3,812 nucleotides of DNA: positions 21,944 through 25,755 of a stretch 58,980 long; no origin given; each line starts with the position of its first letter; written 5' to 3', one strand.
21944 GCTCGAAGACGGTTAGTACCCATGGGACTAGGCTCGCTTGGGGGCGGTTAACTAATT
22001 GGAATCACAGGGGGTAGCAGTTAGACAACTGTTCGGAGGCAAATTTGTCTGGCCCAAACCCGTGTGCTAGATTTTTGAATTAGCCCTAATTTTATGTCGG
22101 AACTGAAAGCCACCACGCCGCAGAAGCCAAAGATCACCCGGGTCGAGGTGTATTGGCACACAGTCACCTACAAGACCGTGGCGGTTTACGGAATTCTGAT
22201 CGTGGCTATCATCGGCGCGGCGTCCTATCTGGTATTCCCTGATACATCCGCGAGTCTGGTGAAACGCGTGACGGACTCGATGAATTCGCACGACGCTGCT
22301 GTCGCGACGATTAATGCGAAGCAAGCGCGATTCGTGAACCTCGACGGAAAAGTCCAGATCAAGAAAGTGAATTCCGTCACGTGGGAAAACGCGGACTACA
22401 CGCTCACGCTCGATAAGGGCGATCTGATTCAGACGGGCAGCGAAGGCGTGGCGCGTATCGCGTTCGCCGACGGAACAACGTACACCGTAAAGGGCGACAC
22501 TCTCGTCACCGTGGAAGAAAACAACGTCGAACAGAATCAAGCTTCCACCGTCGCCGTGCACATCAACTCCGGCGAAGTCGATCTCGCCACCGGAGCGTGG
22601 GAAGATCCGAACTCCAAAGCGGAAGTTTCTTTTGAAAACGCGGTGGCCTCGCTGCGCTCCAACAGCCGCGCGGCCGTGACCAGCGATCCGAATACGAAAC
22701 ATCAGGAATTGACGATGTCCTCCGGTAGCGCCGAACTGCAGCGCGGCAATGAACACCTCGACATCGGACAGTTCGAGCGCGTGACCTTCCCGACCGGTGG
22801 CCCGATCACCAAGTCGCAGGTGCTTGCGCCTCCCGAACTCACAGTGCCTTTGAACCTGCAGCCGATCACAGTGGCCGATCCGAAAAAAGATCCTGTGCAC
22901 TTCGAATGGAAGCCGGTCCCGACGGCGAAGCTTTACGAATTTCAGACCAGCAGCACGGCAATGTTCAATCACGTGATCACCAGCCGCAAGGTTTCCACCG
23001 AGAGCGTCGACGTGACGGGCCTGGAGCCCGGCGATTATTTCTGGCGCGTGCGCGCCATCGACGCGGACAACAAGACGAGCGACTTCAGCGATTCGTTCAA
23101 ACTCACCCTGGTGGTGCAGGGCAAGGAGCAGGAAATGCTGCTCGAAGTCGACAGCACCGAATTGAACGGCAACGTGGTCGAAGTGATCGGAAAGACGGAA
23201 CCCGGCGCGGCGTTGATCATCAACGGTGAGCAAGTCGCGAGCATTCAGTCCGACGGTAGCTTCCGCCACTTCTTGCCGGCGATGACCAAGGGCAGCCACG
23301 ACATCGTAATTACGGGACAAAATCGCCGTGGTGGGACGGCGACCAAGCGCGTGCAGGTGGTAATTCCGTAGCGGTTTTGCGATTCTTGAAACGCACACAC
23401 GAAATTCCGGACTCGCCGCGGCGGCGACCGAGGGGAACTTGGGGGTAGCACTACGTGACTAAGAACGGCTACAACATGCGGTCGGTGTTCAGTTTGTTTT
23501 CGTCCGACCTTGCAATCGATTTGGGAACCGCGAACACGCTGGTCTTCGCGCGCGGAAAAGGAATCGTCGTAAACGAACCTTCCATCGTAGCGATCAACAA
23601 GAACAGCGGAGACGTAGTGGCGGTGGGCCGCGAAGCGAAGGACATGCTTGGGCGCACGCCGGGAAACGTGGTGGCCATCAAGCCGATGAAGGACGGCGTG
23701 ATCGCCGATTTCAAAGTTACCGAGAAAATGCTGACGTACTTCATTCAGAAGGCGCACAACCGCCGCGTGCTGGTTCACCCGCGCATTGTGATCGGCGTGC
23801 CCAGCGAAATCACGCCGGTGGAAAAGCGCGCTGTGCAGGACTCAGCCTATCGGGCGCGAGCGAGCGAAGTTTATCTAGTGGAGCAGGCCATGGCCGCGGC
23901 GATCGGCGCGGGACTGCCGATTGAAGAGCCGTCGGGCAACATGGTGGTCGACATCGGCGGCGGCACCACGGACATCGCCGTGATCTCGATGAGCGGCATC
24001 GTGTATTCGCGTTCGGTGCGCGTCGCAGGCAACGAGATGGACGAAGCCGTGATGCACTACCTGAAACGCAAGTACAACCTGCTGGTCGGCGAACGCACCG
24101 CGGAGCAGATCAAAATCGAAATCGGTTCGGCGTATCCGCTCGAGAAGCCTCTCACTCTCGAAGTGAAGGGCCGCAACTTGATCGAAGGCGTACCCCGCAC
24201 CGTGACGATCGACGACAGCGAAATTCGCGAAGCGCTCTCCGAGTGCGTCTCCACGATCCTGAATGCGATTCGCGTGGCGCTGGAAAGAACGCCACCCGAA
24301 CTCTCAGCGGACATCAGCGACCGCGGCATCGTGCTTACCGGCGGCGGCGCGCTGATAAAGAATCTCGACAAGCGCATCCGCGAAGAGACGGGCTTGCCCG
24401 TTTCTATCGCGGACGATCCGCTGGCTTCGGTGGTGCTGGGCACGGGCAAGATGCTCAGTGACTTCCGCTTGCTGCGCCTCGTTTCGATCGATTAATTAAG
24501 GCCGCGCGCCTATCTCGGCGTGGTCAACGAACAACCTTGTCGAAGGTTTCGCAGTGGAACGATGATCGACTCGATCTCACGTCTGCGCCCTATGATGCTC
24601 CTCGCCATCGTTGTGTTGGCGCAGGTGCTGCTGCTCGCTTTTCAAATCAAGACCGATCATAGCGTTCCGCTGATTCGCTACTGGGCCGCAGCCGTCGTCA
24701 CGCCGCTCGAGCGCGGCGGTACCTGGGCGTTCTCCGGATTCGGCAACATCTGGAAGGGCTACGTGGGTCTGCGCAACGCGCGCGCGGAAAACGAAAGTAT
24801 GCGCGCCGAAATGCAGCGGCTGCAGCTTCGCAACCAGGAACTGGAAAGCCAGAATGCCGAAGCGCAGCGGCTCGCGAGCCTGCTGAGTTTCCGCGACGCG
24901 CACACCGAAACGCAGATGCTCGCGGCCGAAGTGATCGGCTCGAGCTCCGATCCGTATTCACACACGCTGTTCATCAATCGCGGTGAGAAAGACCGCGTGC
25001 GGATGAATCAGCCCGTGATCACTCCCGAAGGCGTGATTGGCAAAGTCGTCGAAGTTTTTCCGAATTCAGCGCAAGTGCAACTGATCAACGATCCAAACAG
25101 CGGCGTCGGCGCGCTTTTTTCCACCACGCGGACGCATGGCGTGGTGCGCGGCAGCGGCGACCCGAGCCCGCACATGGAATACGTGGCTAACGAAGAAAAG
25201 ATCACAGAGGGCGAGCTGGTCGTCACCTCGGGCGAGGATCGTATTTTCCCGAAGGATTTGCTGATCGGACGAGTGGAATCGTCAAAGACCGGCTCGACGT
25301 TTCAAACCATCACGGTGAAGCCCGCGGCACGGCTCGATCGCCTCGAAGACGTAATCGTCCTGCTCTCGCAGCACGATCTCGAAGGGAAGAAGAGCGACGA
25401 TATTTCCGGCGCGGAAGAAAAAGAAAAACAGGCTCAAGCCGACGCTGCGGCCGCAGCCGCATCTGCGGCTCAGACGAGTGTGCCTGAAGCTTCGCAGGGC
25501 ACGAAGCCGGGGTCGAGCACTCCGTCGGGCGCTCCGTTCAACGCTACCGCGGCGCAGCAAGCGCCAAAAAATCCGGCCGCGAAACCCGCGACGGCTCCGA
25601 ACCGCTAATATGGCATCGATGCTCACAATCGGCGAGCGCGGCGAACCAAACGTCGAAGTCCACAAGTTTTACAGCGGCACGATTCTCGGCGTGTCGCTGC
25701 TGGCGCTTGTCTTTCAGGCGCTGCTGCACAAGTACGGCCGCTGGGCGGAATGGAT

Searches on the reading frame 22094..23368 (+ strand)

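Call 76: search_protein_families(library=pfam, proteins=[window:22094-23368:+], max_evalue=0.0001)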
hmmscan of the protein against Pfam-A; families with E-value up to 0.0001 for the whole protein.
window:22094-23368:+ (425 aa): 1 family
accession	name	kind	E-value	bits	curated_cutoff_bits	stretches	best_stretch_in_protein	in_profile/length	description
PF04773.18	FecR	-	1.5e-05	25.8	24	0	111-185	2-71/97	FecR protein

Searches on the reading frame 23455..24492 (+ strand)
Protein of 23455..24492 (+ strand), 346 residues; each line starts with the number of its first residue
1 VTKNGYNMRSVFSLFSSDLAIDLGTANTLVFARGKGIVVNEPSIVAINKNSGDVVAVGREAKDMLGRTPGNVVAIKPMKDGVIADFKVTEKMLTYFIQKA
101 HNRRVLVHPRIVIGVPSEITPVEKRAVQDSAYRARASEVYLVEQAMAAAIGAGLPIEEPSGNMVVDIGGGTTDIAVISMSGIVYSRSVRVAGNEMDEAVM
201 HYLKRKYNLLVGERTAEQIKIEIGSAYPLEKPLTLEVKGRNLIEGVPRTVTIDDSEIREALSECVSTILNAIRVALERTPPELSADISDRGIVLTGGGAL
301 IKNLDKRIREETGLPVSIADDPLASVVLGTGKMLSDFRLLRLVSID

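Call 76: search_protein_families(library=pfam, proteins=[window:23455-24492:+], max_evalue=0.0001)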
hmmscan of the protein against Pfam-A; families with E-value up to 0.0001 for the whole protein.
window:23455-24492:+ (346 aa): 5 families
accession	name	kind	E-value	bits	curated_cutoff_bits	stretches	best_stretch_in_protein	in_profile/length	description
PF06723.19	MreB_Mbl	-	1.9e-147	490.8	27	1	17-339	2-324/327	MreB/Mbl protein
PF14450.12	FtsA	-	4.7e-13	50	31.8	1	163-320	1-111/127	Cell division protein FtsA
PF00022.25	Actin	-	3.6e-12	46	27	1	21-206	9-190/410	Actin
PF11104.14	PilM_2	-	3.7e-09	36.4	27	0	138-221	158-235/340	Type IV pilus assembly protein PilM;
PF00012.26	HSP70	-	7.2e-08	31.5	20.6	1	110-208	135-239/599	Hsp70 protein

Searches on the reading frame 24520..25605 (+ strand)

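Call 76: search_protein_families(library=pfam, proteins=[window:24520-25605:+], max_evalue=0.0001)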
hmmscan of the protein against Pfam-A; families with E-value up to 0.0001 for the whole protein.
window:24520-25605:+ (362 aa): 1 family
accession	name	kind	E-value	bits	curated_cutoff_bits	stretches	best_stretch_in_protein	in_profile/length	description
PF04085.20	MreC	-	2.9e-42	144.4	28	1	138-281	1-146/147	Rod shape-determining protein MreC, barrel core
